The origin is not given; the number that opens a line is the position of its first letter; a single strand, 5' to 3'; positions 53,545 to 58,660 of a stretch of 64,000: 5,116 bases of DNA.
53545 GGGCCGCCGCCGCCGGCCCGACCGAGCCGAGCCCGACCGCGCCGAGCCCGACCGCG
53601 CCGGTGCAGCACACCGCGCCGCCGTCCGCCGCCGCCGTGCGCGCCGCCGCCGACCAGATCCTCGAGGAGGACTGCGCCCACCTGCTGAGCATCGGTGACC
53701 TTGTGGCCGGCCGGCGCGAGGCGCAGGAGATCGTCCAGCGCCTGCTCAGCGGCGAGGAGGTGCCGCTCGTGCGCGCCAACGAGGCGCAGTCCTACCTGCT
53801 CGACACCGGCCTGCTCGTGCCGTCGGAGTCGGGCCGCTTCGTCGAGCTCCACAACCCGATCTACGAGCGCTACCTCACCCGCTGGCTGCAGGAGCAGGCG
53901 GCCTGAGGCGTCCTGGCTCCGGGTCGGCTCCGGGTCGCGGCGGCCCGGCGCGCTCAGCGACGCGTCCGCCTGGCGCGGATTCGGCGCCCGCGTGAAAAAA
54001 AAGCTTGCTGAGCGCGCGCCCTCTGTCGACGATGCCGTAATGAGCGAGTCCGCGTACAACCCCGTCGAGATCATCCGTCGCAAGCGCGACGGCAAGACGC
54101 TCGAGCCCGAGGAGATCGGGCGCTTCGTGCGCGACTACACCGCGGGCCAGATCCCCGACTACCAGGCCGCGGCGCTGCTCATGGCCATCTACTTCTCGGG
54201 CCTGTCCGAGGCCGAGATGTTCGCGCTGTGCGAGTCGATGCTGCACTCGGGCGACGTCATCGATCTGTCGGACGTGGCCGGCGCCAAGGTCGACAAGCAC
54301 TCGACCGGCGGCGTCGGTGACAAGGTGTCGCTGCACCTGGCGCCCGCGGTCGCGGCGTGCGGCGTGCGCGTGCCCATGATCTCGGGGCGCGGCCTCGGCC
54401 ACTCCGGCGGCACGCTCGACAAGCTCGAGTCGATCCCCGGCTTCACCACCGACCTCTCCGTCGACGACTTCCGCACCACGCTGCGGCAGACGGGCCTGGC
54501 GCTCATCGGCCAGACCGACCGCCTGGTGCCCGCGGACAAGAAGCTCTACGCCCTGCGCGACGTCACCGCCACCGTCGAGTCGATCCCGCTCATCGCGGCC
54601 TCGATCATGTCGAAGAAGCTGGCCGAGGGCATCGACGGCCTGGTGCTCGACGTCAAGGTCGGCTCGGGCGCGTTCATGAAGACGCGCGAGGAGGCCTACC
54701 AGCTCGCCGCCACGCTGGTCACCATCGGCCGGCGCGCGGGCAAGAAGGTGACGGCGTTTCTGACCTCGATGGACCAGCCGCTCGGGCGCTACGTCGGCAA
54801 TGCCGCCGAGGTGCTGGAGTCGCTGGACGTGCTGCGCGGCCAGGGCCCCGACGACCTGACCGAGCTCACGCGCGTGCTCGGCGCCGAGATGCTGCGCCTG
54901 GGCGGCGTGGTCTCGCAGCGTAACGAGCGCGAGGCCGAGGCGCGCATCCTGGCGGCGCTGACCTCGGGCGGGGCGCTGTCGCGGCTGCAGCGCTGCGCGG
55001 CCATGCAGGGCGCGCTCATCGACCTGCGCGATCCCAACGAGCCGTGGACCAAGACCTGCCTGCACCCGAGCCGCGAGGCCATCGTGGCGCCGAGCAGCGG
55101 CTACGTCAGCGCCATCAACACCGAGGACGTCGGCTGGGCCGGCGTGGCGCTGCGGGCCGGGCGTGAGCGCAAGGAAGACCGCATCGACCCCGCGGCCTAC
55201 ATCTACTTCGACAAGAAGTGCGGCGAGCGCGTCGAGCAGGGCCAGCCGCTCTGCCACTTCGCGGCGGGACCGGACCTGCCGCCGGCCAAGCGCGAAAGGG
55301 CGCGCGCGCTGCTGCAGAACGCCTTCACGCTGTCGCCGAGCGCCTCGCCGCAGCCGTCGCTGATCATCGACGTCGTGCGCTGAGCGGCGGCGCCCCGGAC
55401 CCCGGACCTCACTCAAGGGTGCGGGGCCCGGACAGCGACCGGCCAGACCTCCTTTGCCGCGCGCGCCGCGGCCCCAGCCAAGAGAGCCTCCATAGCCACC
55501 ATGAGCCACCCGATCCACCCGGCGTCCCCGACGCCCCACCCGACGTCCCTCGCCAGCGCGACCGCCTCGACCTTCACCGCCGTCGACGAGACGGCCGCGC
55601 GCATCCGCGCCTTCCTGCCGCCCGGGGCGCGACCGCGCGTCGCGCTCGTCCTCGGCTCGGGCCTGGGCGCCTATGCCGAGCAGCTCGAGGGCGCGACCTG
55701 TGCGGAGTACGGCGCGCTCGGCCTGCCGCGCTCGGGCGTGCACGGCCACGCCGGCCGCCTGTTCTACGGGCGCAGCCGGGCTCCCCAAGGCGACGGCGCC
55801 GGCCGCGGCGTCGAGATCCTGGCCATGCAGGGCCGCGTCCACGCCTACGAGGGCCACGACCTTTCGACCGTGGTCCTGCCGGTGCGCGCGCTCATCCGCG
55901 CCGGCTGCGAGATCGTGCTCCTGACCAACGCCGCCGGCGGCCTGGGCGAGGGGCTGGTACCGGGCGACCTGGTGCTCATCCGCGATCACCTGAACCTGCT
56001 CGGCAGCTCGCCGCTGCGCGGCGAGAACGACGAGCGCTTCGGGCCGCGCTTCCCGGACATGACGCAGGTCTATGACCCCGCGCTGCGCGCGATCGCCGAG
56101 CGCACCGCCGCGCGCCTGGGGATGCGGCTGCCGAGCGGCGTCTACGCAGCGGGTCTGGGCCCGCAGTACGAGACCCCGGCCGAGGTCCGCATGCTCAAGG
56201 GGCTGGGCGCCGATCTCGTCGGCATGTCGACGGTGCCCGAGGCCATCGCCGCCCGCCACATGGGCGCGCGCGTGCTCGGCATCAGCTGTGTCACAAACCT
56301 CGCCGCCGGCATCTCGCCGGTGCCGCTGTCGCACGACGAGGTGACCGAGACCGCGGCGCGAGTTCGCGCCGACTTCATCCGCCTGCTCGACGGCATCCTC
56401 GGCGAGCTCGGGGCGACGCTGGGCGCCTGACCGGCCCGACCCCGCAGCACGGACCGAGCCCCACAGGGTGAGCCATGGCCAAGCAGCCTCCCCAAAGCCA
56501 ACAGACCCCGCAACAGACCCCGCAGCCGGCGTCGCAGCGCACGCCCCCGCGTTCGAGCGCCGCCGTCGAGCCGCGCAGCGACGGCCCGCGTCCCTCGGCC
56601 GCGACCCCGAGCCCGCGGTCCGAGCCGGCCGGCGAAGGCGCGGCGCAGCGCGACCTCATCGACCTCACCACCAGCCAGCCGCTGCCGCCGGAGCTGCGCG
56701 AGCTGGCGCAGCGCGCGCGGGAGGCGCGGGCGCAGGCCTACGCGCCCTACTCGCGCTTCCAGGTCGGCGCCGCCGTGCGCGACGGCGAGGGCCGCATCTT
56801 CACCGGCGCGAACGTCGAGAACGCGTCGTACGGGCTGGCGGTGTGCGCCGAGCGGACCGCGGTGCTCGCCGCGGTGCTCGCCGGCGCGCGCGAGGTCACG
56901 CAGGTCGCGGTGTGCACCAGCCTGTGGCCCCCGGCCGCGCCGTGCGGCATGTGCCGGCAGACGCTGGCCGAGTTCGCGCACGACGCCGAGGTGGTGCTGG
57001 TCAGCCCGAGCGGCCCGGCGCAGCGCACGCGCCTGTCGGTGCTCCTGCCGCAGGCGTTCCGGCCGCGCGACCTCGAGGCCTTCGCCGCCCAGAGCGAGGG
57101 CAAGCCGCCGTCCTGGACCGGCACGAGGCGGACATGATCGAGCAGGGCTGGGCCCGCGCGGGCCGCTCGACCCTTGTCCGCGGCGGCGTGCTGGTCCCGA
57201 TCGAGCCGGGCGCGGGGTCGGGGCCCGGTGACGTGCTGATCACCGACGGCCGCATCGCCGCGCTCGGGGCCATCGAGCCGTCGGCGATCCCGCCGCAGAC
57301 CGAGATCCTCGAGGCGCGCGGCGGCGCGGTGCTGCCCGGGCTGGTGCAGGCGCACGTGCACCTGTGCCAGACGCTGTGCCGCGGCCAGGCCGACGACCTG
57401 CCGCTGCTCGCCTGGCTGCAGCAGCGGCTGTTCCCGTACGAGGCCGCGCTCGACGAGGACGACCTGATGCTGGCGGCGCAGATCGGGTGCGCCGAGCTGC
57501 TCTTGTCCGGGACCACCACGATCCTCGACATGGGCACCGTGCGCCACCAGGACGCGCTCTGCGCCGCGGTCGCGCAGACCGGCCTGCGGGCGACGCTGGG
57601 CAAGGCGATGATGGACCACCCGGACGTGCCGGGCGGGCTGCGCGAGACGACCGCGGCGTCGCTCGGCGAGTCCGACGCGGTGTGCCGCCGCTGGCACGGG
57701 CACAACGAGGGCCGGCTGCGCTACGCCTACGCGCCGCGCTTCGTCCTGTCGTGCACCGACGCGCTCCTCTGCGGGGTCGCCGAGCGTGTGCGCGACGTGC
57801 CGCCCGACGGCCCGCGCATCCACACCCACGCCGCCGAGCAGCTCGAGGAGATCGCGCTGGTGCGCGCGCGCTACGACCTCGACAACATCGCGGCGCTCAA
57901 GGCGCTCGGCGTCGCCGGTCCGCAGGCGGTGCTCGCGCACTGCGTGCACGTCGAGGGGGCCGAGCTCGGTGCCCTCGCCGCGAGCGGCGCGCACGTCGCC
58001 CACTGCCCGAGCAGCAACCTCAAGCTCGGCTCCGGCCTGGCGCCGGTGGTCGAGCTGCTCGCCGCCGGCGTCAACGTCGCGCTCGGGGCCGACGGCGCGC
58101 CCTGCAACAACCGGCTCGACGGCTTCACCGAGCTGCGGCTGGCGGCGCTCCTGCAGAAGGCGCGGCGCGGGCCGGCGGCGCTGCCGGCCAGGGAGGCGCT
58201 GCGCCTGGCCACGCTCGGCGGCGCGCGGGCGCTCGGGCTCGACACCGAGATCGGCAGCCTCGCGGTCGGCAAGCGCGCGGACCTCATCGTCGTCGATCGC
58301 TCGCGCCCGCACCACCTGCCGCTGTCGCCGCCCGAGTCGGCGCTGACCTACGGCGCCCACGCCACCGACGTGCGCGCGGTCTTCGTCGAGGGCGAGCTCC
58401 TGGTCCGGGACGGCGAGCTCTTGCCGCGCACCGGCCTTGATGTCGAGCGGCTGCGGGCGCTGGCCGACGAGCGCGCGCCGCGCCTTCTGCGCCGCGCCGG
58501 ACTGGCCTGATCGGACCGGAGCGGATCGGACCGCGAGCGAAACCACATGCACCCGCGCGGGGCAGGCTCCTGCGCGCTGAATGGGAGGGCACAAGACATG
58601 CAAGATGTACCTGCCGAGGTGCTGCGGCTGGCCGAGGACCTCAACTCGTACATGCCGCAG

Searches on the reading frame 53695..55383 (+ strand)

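Call 25: search_protein_families(library=pfam, proteins=[window:53695-55383:+], max_evalue=0.001)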
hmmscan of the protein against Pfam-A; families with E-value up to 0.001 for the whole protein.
window:53695-55383:+ (562 aa): 3 families
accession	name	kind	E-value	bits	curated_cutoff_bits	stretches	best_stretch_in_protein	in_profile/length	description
PF00591.27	Glycos_transf_3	-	7.3e-46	157.3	27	1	197-428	3-253/253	Glycosyl transferase family, a/b domain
PF02885.22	Glycos_trans_3N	-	2.1e-20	72.7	26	1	125-186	2-63/63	Glycosyl transferase family, helical bundle domain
PF07831.19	PYNP_C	-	2.5e-14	53.1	27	1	470-520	1-51/75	Pyrimidine nucleoside phosphorylase C-terminal domain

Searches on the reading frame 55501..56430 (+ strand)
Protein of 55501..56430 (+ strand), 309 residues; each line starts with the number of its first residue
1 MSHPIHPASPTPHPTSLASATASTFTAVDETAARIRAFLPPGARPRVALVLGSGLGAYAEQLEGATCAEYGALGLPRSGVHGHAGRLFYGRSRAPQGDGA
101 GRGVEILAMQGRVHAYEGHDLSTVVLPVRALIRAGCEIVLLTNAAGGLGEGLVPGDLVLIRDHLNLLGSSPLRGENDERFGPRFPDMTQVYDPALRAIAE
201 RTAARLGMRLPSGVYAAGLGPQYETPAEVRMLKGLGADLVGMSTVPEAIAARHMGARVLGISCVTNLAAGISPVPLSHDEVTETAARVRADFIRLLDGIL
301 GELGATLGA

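Call 25: search_protein_families(library=pfam, proteins=[window:55501-56430:+], max_evalue=0.001)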
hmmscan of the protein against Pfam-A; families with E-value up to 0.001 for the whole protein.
window:55501-56430:+ (309 aa): 1 family
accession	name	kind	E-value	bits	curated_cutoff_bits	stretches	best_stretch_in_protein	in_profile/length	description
PF01048.26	PNP_UDP_1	-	4.7e-52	177.2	25.1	1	47-300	2-232/233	Phosphorylase superfamily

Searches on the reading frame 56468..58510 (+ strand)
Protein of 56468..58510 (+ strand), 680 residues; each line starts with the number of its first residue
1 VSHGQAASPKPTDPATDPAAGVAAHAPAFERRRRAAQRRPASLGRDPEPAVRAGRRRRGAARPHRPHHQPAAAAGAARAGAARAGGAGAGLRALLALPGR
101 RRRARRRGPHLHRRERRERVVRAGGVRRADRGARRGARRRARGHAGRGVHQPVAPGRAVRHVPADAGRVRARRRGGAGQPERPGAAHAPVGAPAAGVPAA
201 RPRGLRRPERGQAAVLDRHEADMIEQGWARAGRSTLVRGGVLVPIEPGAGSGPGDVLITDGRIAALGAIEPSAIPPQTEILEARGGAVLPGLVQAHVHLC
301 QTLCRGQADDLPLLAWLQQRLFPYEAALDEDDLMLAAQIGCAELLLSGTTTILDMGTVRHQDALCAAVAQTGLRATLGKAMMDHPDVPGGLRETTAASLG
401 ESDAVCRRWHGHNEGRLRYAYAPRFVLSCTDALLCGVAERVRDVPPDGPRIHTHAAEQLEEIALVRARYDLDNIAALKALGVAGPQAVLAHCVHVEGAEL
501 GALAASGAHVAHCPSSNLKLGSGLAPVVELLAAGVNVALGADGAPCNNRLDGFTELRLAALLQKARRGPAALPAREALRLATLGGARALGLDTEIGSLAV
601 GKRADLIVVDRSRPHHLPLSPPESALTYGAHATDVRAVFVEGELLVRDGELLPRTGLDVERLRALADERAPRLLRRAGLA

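Call 25: search_protein_families(library=pfam, proteins=[window:56468-58510:+], max_evalue=0.001)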
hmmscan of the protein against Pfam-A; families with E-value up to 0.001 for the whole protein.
window:56468-58510:+ (680 aa): 2 families
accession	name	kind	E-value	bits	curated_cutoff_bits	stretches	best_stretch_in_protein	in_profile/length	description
PF01979.26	Amidohydro_1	-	3.7e-64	217.6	25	1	288-644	2-344/345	Amidohydrolase family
PF07969.17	Amidohydro_3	-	2.5e-20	73.8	29.7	1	437-614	264-446/472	Amidohydrolase family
